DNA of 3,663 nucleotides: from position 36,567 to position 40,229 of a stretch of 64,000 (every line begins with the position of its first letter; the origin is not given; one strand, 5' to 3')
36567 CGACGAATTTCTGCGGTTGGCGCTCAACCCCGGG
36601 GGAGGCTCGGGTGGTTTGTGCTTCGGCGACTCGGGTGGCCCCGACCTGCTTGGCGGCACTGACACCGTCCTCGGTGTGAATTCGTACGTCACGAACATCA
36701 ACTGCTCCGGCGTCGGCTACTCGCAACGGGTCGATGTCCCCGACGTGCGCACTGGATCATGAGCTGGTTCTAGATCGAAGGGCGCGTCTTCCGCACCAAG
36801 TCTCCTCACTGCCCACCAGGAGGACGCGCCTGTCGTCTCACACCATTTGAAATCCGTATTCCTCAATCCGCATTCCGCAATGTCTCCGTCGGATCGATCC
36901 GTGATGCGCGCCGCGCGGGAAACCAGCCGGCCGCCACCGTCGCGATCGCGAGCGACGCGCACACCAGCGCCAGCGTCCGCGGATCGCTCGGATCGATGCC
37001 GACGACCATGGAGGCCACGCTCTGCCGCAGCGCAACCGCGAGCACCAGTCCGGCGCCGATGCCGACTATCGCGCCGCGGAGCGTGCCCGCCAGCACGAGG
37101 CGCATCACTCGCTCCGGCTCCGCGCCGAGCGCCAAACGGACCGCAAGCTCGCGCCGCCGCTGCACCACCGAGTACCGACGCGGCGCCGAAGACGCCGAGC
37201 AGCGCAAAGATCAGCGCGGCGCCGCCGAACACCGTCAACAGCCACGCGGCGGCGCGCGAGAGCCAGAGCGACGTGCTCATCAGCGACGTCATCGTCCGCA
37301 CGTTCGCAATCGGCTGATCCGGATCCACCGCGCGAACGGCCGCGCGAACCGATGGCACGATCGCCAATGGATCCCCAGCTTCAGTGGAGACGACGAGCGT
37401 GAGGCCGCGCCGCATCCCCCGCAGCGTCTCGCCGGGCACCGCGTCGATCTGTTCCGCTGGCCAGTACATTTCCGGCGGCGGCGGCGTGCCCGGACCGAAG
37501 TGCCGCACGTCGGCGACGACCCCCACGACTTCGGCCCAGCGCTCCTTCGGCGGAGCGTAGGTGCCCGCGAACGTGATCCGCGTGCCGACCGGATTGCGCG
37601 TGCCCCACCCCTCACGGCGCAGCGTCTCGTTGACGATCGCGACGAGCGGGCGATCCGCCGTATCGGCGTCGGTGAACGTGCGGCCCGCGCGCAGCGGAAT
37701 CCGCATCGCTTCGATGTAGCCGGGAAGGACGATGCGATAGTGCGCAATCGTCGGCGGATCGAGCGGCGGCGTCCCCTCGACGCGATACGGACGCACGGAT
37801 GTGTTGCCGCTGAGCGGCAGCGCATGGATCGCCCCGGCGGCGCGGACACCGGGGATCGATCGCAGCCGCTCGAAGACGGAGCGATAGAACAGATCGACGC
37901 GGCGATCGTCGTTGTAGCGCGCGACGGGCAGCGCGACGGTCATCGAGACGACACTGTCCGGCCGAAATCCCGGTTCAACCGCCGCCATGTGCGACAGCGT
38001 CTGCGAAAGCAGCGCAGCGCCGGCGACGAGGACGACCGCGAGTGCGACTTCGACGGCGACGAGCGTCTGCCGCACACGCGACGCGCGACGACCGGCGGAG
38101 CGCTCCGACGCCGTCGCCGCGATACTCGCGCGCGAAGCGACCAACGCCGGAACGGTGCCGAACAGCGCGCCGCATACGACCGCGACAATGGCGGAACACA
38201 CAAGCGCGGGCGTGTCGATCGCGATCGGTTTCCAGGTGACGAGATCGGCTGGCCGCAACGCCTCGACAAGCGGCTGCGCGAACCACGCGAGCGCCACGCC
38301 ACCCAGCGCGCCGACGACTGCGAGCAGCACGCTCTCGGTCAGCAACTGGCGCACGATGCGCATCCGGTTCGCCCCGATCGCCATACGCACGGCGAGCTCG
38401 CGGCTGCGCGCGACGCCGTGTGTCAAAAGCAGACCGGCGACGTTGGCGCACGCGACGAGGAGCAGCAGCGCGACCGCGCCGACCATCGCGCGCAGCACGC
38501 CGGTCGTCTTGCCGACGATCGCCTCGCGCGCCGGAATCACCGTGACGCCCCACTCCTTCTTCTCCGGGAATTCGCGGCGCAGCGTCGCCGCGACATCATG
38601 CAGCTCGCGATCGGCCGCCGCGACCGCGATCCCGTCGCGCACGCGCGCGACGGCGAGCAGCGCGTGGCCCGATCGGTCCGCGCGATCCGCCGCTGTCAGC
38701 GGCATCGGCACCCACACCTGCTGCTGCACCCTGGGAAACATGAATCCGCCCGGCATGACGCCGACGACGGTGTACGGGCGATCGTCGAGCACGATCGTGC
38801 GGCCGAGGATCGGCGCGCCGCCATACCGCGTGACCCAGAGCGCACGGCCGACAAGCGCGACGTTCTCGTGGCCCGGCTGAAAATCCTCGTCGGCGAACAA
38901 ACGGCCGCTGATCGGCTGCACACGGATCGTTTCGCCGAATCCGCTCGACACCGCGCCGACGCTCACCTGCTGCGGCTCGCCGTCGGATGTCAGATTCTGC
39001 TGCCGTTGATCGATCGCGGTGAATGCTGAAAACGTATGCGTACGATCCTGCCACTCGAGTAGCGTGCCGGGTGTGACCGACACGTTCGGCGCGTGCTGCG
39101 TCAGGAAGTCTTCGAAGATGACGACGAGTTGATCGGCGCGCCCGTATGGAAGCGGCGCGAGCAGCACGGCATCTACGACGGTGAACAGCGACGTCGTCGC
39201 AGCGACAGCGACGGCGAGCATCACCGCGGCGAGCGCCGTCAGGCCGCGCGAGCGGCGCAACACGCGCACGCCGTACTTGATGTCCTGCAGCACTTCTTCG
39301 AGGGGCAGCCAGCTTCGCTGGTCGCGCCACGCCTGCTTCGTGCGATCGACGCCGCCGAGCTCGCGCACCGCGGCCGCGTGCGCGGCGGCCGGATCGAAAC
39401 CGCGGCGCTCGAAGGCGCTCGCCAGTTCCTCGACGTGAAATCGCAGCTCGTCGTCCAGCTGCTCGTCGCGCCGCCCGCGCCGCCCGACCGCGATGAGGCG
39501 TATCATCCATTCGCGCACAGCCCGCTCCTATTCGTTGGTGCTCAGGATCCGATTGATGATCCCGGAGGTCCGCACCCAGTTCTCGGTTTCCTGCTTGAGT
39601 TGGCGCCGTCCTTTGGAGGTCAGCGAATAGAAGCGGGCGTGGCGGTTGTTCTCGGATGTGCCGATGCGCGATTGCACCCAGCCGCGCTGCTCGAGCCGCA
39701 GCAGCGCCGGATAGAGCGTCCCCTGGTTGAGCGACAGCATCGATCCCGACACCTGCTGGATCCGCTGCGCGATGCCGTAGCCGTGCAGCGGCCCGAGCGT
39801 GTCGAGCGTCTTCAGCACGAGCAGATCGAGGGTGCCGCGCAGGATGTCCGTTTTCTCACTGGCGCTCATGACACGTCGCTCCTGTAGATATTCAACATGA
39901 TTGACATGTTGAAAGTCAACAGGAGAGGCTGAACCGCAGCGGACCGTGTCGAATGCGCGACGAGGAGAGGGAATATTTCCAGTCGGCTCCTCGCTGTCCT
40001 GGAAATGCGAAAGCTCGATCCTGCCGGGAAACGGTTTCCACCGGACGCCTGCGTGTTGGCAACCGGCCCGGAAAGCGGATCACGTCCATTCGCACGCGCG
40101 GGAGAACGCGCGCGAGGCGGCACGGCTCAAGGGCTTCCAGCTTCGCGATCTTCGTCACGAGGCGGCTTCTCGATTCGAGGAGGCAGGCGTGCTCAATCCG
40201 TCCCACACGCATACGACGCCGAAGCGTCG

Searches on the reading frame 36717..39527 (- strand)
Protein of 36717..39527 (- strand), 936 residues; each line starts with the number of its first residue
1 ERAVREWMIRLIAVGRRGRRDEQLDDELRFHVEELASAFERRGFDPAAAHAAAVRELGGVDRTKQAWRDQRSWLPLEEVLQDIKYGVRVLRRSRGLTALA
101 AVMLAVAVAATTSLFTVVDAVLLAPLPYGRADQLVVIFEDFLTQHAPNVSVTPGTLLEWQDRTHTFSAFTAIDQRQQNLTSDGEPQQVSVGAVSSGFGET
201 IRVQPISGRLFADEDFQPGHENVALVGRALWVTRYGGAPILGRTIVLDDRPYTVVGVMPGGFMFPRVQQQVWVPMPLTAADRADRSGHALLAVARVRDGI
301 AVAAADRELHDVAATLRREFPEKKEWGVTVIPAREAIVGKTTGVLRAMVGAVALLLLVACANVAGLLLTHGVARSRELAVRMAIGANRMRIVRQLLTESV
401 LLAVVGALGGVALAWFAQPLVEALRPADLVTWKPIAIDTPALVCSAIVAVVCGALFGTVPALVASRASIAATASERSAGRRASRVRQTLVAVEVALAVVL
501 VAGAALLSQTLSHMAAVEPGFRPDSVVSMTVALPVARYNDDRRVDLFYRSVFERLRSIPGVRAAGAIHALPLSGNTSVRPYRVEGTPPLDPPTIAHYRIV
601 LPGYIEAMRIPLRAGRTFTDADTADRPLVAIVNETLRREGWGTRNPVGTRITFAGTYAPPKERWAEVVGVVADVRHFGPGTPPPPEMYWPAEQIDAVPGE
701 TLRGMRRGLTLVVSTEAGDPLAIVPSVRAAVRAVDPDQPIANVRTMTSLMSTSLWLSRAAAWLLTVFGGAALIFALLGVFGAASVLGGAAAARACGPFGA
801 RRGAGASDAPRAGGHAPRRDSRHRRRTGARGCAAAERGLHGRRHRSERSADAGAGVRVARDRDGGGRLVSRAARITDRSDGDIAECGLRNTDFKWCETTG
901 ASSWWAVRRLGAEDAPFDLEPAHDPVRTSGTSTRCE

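Call 77: search_protein_families(library=pfam, proteins=[window:36717-39527:-], max_evalue=0.0001)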
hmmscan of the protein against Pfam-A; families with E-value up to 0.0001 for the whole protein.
window:36717-39527:- (936 aa): 2 families
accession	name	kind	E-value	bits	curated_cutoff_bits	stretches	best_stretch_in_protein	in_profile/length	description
PF12704.14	MacB_PCD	-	3.4e-30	106.3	27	2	97-311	1-206/207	MacB-like periplasmic core domain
PF02687.27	FtsX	-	3.9e-13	49.9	25.5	1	351-468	3-119/120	FtsX-like permease C-terminal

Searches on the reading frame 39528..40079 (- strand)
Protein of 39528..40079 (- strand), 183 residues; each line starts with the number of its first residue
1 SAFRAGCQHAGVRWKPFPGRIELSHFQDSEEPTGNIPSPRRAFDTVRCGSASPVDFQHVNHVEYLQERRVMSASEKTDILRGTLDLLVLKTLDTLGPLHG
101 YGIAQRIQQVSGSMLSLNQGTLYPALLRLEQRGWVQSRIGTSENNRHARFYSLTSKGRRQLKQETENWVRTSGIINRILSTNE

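Call 77: search_protein_families(library=pfam, proteins=[window:39528-40079:-], max_evalue=0.0001)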
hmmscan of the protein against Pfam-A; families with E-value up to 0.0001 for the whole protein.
window:39528-40079:- (183 aa): 1 family
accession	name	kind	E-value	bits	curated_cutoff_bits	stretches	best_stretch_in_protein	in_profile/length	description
PF03551.20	PadR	-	2e-19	69.8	27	1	88-163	1-75/75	Transcriptional regulator PadR-like family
